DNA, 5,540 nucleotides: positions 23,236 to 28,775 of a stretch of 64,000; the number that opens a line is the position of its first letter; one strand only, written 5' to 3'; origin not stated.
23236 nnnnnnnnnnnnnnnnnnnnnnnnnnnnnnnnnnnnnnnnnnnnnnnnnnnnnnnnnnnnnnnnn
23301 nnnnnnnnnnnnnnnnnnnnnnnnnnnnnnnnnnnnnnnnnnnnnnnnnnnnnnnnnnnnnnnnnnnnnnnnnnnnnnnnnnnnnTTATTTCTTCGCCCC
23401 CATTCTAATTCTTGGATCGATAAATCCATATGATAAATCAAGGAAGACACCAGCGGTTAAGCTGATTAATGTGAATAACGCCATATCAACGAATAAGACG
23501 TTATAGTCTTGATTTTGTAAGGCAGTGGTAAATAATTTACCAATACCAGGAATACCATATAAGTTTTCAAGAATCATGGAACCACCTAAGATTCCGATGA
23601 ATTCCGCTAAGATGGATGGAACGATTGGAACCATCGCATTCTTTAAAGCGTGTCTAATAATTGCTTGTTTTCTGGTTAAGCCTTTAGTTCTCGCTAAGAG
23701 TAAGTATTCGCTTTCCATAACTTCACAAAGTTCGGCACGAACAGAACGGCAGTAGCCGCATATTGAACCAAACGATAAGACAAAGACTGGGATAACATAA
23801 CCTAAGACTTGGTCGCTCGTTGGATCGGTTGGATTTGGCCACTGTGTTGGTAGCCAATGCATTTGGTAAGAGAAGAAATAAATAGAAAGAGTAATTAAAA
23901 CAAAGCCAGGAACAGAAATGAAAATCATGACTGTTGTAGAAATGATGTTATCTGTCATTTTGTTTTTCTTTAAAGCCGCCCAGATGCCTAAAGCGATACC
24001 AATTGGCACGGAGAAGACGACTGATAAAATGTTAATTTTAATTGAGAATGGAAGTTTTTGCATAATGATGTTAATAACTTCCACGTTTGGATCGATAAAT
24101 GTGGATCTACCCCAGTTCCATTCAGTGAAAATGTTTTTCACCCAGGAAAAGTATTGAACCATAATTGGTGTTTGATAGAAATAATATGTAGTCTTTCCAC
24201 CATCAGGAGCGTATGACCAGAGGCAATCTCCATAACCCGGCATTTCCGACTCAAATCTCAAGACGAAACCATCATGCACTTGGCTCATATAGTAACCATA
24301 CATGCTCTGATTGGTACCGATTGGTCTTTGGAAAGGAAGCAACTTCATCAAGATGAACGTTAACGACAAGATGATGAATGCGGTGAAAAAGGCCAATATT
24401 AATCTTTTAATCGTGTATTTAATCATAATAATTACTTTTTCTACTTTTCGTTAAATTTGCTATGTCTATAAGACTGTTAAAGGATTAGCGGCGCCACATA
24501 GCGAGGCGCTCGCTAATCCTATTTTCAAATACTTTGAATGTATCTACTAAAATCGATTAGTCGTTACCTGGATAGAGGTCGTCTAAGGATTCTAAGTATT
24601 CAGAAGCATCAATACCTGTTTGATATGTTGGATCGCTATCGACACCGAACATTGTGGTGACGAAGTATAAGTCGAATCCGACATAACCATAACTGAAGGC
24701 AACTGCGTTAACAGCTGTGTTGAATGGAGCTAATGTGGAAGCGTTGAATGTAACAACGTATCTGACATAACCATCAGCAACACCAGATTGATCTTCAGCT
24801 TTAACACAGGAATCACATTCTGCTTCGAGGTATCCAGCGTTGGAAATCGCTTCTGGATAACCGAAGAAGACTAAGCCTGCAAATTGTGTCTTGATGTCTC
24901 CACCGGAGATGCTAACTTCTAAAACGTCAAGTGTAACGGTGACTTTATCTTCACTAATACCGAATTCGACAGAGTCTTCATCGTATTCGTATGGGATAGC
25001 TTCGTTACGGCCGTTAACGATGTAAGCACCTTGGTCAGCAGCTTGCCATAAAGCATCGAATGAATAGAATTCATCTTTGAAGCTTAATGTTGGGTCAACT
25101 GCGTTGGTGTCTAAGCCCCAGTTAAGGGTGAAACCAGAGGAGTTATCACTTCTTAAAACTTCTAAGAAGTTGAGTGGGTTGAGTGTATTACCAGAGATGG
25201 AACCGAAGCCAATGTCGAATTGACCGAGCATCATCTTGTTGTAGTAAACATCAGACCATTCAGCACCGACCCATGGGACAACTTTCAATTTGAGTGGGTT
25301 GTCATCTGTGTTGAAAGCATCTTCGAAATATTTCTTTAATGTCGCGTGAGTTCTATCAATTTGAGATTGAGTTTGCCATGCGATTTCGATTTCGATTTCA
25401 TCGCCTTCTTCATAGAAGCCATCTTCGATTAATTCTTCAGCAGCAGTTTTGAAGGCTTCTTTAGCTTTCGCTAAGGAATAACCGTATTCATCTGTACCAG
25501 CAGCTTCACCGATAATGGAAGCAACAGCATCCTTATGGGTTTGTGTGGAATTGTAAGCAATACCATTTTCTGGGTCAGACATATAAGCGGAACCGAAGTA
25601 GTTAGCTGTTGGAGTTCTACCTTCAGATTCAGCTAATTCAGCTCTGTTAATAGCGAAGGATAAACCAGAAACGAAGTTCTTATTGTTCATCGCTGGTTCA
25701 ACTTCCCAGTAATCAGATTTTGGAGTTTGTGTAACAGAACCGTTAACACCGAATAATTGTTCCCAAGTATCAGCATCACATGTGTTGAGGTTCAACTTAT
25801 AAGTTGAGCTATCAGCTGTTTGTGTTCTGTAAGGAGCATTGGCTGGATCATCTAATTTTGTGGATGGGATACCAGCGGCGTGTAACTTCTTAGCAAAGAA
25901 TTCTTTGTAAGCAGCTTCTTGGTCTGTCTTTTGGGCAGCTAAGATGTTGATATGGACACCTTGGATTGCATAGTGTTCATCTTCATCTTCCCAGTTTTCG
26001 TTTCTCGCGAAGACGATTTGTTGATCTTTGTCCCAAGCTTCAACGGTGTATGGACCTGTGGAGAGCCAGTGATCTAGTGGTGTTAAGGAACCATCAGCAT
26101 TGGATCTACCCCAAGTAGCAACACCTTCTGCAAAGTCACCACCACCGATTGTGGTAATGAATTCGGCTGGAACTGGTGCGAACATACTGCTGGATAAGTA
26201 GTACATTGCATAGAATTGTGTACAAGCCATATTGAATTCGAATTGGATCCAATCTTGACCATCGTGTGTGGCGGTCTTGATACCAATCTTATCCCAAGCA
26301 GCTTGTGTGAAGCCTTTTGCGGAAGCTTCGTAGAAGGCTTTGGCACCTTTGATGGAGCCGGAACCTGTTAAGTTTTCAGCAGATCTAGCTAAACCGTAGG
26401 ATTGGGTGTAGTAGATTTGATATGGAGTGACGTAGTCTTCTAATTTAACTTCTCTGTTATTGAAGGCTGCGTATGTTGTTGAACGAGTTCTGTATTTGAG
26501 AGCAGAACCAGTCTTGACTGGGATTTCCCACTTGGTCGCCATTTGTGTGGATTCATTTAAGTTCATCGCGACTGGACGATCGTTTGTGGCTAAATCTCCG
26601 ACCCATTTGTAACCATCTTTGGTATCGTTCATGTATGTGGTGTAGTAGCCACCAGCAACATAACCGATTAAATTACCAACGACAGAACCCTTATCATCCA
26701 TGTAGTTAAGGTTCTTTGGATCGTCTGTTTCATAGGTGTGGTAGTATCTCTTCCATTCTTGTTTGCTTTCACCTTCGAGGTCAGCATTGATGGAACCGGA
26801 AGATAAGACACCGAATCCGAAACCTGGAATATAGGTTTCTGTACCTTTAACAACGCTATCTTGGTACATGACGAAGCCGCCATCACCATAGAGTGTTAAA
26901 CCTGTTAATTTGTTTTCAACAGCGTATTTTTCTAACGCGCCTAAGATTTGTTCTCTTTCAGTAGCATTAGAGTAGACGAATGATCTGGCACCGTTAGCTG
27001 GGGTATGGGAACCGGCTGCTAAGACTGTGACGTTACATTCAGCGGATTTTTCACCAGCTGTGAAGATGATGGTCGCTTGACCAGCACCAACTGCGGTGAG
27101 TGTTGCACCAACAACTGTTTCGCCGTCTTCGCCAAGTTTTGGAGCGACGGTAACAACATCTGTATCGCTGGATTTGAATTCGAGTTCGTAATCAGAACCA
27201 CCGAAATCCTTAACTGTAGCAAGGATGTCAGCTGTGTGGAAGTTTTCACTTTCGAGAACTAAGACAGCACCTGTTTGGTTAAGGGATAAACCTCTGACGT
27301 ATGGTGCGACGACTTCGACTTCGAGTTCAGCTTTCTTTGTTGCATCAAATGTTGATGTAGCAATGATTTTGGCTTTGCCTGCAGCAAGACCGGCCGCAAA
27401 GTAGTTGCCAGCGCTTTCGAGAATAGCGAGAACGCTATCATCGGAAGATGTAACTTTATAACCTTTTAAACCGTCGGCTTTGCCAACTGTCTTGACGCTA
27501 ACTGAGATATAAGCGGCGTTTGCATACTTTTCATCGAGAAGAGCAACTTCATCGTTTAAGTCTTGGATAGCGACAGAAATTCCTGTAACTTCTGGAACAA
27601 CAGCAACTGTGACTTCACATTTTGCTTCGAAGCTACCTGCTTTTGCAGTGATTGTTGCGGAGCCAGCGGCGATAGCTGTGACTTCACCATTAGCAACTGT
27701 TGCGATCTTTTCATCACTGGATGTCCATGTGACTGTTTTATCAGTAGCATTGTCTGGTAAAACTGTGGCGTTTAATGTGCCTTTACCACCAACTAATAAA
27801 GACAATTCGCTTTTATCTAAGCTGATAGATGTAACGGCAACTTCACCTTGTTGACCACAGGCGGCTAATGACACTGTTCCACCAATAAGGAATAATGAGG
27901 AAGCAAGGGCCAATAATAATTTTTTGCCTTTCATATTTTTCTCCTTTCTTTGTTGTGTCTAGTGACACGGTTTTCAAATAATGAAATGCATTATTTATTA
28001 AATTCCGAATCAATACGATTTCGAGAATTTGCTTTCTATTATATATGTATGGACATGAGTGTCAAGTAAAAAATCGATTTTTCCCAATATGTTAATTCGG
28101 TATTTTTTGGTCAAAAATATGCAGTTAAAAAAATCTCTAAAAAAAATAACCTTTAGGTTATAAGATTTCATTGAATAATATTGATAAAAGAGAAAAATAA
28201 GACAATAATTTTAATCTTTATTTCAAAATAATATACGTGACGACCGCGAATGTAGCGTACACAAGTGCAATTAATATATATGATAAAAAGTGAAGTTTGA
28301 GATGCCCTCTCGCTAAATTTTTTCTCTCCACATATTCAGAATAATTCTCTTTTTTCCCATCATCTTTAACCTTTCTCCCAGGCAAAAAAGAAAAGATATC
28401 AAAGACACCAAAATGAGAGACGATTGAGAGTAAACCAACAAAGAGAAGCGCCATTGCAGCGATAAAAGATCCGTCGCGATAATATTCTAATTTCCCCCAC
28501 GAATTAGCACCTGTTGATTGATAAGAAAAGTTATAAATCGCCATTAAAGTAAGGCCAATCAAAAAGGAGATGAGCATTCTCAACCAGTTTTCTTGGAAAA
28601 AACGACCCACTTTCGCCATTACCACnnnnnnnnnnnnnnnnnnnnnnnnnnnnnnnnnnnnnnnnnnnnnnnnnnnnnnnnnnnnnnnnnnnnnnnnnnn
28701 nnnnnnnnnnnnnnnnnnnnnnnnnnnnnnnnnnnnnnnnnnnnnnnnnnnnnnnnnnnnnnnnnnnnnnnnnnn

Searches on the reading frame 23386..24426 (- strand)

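Call 14: search_protein_families(library=pfam, proteins=[window:23386-24426:-], max_evalue=0.001)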
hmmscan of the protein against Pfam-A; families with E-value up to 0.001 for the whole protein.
window:23386-24426:- (346 aa): 1 family
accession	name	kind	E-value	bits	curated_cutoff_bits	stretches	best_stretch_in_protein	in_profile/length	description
PF00528.27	BPD_transp_1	-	4.6e-38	131.2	26.4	1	143-341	1-183/184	Binding-protein-dependent transport system inner membrane component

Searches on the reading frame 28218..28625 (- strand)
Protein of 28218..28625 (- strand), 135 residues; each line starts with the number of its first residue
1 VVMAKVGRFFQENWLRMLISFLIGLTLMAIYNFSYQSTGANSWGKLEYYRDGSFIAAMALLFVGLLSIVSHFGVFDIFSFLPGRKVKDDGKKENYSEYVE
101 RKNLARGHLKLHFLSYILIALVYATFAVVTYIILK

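Call 16: search_protein_families(library=pfam, proteins=[window:28218-28625:-], max_evalue=0.01)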
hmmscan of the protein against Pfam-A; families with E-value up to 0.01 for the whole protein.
window:28218-28625:- (135 aa): 1 family
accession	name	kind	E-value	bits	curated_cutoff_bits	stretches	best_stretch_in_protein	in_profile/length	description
PF13038.11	DUF3899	-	2.1e-05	25.2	23.4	1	51-124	2-83/88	Domain of unknown function (DUF3899)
